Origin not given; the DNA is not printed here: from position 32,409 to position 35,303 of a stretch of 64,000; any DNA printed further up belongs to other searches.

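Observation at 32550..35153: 867-aa Eco57I-like N6-adenine methyltransferase with an unassigned ~290-aa N-terminal module (candidate type IIG or novel defense enzyme)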

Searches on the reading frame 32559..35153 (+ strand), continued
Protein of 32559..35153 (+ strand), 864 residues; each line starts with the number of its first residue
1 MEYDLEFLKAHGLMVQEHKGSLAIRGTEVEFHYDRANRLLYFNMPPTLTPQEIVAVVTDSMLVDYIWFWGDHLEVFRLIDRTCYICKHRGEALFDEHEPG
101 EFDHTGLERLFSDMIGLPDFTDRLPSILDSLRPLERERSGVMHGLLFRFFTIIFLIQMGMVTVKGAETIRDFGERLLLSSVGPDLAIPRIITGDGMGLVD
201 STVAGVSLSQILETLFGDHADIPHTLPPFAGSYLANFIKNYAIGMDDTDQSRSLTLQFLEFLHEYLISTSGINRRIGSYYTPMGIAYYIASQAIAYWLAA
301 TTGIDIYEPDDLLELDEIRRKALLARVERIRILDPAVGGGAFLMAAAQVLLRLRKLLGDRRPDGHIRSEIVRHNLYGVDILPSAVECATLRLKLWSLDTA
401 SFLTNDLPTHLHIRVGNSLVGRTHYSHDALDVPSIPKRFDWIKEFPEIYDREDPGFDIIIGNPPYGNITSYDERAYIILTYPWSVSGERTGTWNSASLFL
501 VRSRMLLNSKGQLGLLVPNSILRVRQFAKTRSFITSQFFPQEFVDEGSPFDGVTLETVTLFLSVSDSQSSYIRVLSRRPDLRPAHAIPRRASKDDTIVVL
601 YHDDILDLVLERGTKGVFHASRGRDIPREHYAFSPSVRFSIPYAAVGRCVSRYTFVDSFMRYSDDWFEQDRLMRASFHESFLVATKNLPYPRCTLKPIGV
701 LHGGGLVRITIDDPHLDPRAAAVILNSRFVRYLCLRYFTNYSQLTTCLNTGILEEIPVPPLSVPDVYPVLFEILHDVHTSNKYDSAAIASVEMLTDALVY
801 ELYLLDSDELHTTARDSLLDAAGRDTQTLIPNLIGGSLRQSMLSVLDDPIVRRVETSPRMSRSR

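Call 19: find_encoding_contigs(protein=P0003, flank=8000, max_places=1)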
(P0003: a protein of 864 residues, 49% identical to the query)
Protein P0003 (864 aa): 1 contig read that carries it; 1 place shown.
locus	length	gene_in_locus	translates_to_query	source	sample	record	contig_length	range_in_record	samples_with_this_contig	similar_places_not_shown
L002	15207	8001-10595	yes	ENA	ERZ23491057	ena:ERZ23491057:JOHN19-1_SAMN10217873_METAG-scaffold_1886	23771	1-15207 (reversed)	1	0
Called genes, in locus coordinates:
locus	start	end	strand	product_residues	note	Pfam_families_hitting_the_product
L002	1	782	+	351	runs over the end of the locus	-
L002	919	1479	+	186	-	-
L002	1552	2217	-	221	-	PF07719:TPR_2 (faint), PF13428:TPR_14 (faint), PF13424:TPR_12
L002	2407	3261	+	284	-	PF00657:Lipase_GDSL, PF04311:DUF459 (weak), PF13472:Lipase_GDSL_2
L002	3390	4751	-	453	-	-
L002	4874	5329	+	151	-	-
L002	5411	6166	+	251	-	PF23023:Anti-Pycsar_Apyc1, PF00753:Lactamase_B (weak), PF12706:Lactamase_B_2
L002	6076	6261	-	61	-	-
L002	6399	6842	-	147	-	-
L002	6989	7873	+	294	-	PF13421:Band_7_1, PF01145:Band_7, PF12773:DZR (weak), PF13240:Zn_Ribbon_1 (faint), PF13248:Zn_ribbon_3 (faint)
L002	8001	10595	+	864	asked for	PF20473:MmeI_Mtase, PF02384:N6_Mtase (weak), PF07669:Eco57I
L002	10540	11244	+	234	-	-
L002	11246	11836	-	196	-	PF13238:AAA_18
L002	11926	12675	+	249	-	-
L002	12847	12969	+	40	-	-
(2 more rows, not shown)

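Call 20: find_encoding_contigs(protein=P0006, flank=8000, max_places=1)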
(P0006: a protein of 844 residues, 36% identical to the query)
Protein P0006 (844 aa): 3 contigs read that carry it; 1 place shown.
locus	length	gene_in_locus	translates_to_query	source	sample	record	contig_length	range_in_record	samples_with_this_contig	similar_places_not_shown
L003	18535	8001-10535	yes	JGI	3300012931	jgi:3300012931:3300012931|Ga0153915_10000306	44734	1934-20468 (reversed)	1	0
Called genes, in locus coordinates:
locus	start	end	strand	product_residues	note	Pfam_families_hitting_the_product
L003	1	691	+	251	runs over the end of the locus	PF23023:Anti-Pycsar_Apyc1, PF00753:Lactamase_B (weak), PF12706:Lactamase_B_2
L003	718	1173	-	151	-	-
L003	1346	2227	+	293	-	PF13421:Band_7_1, PF01145:Band_7, PF12773:DZR (weak), PF13240:Zn_Ribbon_1 (weak), PF13248:Zn_ribbon_3 (faint)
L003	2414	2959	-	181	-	-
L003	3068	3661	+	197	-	PF02525:Flavodoxin_2, PF03358:FMN_red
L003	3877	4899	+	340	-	PF12838:Fer4_7 (faint), PF13237:Fer4_10 (faint), PF13534:Fer4_17 (faint), PF14697:Fer4_21 (faint), PF13746:Fer4_18 (faint), PF00037:Fer4 (faint), PF13183:Fer4_8 (weak), PF17179:Fer4_22, +1 more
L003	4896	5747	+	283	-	PF00970:FAD_binding_6 (faint), PF08022:FAD_binding_8 (weak), PF00175:NAD_binding_1, PF10418:DHODB_Fe-S_bind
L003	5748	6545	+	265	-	PF01058:Oxidored_q6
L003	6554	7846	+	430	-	PF27537:HoxH (weak), PF00374:NiFeSe_Hases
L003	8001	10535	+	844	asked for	PF02384:N6_Mtase (weak), PF20473:MmeI_Mtase (faint), PF07669:Eco57I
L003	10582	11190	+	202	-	-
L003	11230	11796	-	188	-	PF13238:AAA_18, PF13207:AAA_17 (weak)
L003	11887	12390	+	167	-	PF13527:Acetyltransf_9 (weak), PF00583:Acetyltransf_1, PF13673:Acetyltransf_10 (weak), PF13508:Acetyltransf_7, PF08445:FR47 (weak)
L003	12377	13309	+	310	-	PF01937:ARMT1-like_dom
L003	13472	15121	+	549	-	PF00118:Cpn60_TCP1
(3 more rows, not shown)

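Call 21: find_encoding_contigs(protein=P0059, flank=8000, max_places=1)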
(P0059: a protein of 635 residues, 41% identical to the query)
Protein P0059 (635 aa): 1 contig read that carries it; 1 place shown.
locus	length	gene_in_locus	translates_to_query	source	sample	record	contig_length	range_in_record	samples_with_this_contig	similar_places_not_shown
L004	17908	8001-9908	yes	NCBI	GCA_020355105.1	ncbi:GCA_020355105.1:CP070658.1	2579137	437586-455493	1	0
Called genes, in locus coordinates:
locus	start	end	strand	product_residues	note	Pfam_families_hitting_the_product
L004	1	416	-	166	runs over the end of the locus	PF02321:OEP (weak)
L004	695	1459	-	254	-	PF01073:3Beta_HSD, PF01370:Epimerase, PF02719:Polysacc_synt_2, PF07993:NAD_binding_4 (weak), PF13460:NAD_binding_10 (faint), PF16363:GDP_Man_Dehyd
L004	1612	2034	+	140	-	PF22381:Staph_reg_Sar_Rot, PF01047:MarR, PF12802:MarR_2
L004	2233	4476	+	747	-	PF02518:HATPase_c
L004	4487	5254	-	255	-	PF02633:Creatininase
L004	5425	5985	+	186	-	-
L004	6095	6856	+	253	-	PF23023:Anti-Pycsar_Apyc1, PF00753:Lactamase_B, PF12706:Lactamase_B_2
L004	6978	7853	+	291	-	PF13421:Band_7_1, PF01145:Band_7, PF12773:DZR (weak), PF13240:Zn_Ribbon_1 (faint)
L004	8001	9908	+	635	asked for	PF02384:N6_Mtase (faint), PF07669:Eco57I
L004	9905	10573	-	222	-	PF13238:AAA_18, PF13207:AAA_17 (weak)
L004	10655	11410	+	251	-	PF14520:HHH_5 (faint)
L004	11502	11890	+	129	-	PF00583:Acetyltransf_1, PF13508:Acetyltransf_7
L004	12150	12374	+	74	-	-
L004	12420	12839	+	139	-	-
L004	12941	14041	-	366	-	PF00149:Metallophos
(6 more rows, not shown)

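Call 22: find_related_loci(query=A1, collection=genome_contigs, flank=6000)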
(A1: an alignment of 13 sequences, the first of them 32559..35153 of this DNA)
Query A1 (864 aa) in genome_contigs; peptide patterns used: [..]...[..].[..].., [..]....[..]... (x = any residue, [..] = any of these).
69 stretches matched a pattern; 49 encode a relative of the query (tblastn E <= 1e-3); 49 distinct loci.
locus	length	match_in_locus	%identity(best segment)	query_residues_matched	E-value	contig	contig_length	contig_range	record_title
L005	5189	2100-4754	41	1-864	0e+0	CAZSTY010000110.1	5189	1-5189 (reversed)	MAG TPA_asm: uncultured archaeon isolate SRP338002_co1_132 genome assembly, contig: NODE_14770_length_5189_cov_5.699844,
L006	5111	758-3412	40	1-864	0e+0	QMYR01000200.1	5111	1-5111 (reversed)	MAG: Candidatus Thorarchaeota archaeon isolate B65_G9 B65_Guay9_scaffold_31298, whole genome shotgun sequence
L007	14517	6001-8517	36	1-862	4e-159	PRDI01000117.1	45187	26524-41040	MAG: Candidatus Thorarchaeota archaeon isolate OWC3 Thor_OWC3_117, whole genome shotgun sequence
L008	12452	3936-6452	36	1-862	2e-157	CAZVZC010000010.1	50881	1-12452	MAG TPA_asm: uncultured archaeon isolate binchicken_co33_456 genome assembly, contig: NODE_472_length_50881_cov_8.216562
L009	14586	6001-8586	36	3-861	2e-156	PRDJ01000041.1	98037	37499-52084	MAG: Candidatus Thorarchaeota archaeon isolate OWC5 Thor_OWC5_041, whole genome shotgun sequence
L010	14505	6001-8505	36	1-857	4e-152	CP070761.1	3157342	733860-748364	MAG: Candidatus Thorarchaeota archaeon isolate bin27 chromosome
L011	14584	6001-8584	43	2-861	3e-149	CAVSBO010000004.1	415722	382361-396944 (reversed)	MAG: Candidatus Thorarchaeota archaeon isolate MFD04408.bin.2.157 genome assembly, contig: contig_39617, whole genome sh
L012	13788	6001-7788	43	273-860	1e-147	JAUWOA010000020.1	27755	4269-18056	MAG: Candidatus Thorarchaeota archaeon isolate CSMAG_2438 CSMAG_2438_k141_1087880_length_27755_cov_100.0763, whole genom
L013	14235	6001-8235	41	141-854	8e-146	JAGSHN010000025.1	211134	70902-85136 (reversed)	MAG: Candidatus Thorarchaeota archaeon isolate A361 k151_353063, whole genome shotgun sequence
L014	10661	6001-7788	42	273-860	1e-144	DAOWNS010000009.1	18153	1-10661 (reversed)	MAG TPA_asm: Candidatus Thorarchaeota archaeon isolate CSMAG_3034 CSMAG_3034_k141_2664676_length_18153_cov_11.5167, whol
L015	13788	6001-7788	43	273-860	1e-144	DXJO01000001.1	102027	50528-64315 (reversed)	MAG TPA_asm: Candidatus Thorarchaeota archaeon isolate MAG_9 k127_5499, whole genome shotgun sequence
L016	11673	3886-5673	42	273-860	1e-144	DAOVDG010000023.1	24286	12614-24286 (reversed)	MAG TPA_asm: Candidatus Thorarchaeota archaeon isolate CSMAG_1051 CSMAG_1051_k141_3660375_length_24286_cov_60.1066, whol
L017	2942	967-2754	42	273-860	6e-150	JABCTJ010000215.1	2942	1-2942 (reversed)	MAG: Candidatus Thorarchaeota archaeon isolate HM4_FB6 k127_1067803, whole genome shotgun sequence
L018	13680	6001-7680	41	274-861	2e-140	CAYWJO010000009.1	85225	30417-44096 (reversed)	MAG TPA_asm: uncultured archaeon isolate SRP214966_co7_247 genome assembly, contig: NODE_90_length_85225_cov_6.170095, w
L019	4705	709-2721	41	217-862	7e-143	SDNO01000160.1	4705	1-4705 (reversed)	MAG: Candidatus Thorarchaeota archaeon isolate TEKIR_12S Tekir-sed17-69389, whole genome shotgun sequence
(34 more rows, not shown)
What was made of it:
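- Most are labelled Thorarchaeota, and the rest carry broader labels ('uncultured archaeon', 'archaeon', Promethearchaeota, one 'Hermodarchaeota') but show the same synteny (call 22).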

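Call 43: search_protein_families(library=pfam, proteins=[P0066], max_evalue=0.01)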
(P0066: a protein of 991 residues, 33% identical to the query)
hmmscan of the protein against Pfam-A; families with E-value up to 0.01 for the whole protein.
P0066 (991 aa): 4 families
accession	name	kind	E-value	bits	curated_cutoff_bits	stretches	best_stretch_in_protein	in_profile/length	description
PF07669.17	Eco57I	-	2e-22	80.6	25.3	1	453-695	1-154/171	Eco57I restriction-modification methylase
PF20473.4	MmeI_Mtase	-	1.2e-13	51.3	27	1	394-475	5-85/259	MmeI, DNA-methyltransferase domain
PF02384.22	N6_Mtase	-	4.3e-09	36.6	20.4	1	350-483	23-108/311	N-6 DNA Methylase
PF01170.24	UPF0020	-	1.4e-06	28.6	22.3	0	408-471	28-95/197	RMKL-like, methyltransferase domain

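Call 44: predict_structure(alignment_id=A3)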
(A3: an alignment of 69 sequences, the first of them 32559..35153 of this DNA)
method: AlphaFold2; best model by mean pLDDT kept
length: 864 residues; sequences in the alignment: 69
mean_pLDDT: 87.5   pTM: 0.88
mean pLDDT of the five models: 87.5, 87.4, 85.1, 81.0, 79.2
residues with pLDDT >= 90: 501; 70-90: 275; 50-70: 79; < 50: 9
segments of 3 or more residues with pLDDT < 50: 244-250
pLDDT, mean of each block of 10 residues (from residue 1): 88 90 94 93 93 93 94 89 84 72 80 61 78 76 79 80 76 86 86 83 79 74 70 82 49 63 68 64 90 96 92 92 97 94 95 95 91 96 83 80 65 94 74 76 95 96 90 91 92 96 97 97 94 96 93 88 91 92 91 83 95 95 94 96 95 95 96 95 94 96 96 96 97 95 81 94 93 94 89 97 96 90 80 87 97 93 55
secondary structure, 60 per line:
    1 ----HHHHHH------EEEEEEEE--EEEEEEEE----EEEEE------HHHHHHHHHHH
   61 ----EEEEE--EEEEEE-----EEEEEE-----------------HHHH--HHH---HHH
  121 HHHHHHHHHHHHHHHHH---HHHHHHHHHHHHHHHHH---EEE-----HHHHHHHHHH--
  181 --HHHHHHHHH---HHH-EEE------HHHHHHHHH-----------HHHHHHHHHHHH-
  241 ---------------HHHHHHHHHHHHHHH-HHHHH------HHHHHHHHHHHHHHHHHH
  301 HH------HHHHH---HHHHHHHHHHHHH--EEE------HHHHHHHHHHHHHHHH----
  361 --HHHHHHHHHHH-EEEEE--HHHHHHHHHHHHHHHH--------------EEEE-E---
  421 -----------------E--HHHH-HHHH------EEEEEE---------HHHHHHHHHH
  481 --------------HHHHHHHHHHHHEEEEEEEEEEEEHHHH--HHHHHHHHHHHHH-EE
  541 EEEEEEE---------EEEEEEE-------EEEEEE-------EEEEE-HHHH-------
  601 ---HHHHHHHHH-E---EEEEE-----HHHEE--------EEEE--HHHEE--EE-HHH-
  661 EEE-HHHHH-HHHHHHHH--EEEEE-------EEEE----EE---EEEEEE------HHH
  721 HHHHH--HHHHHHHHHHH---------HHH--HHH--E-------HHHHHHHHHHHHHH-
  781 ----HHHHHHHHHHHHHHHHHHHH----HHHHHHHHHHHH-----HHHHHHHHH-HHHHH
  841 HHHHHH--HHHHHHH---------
elements in order (helices of 4 or more, strands of 3 or more residues): H5-10 E17-24 E27-34 E39-43 H50-60 E65-69 E72-77 E83-88 H106-109 H118-137 H141-157 E161-163 H169-178 H183-191 E199-201 H208-216 H228-239 H256-270 H272-276 H283-302 H309-313 H317-329 E332-334 H341-356 H363-373 E375-379 H382-397 E412-415 H441-444 H446-449 E456-461 H471-480 H495-506 E507-518 H519-522 H525-537 E539-547 E557-563 E571-576 E584-588 H590-593 H604-612 E618-622 E641-644 E661-663 H665-669 H671-678 E681-685 E693-696 E706-711 H718-725 H728-738 H766-779 H785-804 H809-820 H826-834 H836-846 H849-855
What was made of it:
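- On Gamma-class N6-adenine DNA methyltransferase (Pfam Eco57I PF07669 / N6_Mtase): AF2 pLDDT 87.5 (call 44).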

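Call 47: search_protein_families(library=padloc, proteins=[P0066], max_evalue=1e-10)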
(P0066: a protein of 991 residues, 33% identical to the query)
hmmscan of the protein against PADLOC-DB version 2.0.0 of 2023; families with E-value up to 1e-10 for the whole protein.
P0066 (991 aa): 20 families
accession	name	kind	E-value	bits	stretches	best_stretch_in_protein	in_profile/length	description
PDLC03612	REase_MTase_IIG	-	2.1e-44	150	3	867-989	1124-1244/1247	Type IIG restriction enzyme-methyltransferase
PDLC03596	REase_MTase_IIG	-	8.3e-39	131.3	2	401-510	533-649/1148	Type IIG restriction enzyme-methyltransferase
PDLC03628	REase_MTase_IIG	-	2.5e-36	123.2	1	443-753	563-888/1100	Type IIG restriction enzyme-methyltransferase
PDLC02643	DrmMI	-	1.7e-27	93.7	0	579-681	832-936/1347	DrmMI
PDLC03601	REase_MTase_IIG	-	9.7e-27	91.2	1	155-667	232-722/1110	Type IIG restriction enzyme-methyltransferase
PDLC03609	REase_MTase_IIG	-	7e-23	78.4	1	123-506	185-537/1066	Type IIG restriction enzyme-methyltransferase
PDLC03629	REase_MTase_IIG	-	1.1e-19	67.8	1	340-503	369-536/1182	Type IIG restriction enzyme-methyltransferase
PDLC02638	DrmMI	-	1.2e-19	68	0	584-634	849-886/935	DrmMI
PDLC03604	REase_MTase_IIG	-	2.4e-18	63.6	1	401-502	381-503/1011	Type IIG restriction enzyme-methyltransferase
PDLC02644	DrmMI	-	1.2e-15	54.6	0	447-509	177-235/988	DrmMI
PDLC02525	PglX|PglXI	-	5.1e-14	49.8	1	312-472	196-345/607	PglX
PDLC02521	PglX|PglXI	-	5.5e-13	45.8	1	349-711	238-575/1174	PglX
PDLC03598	REase_MTase_IIG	-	5.9e-13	45.6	0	385-475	336-435/912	Type IIG restriction enzyme-methyltransferase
PDLC02646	DrmMI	-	9.4e-13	45.2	0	446-508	45-103/792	DrmMI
PDLC02529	PglX|PglXI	-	2.7e-12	43.2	1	406-503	225-322/1189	PglX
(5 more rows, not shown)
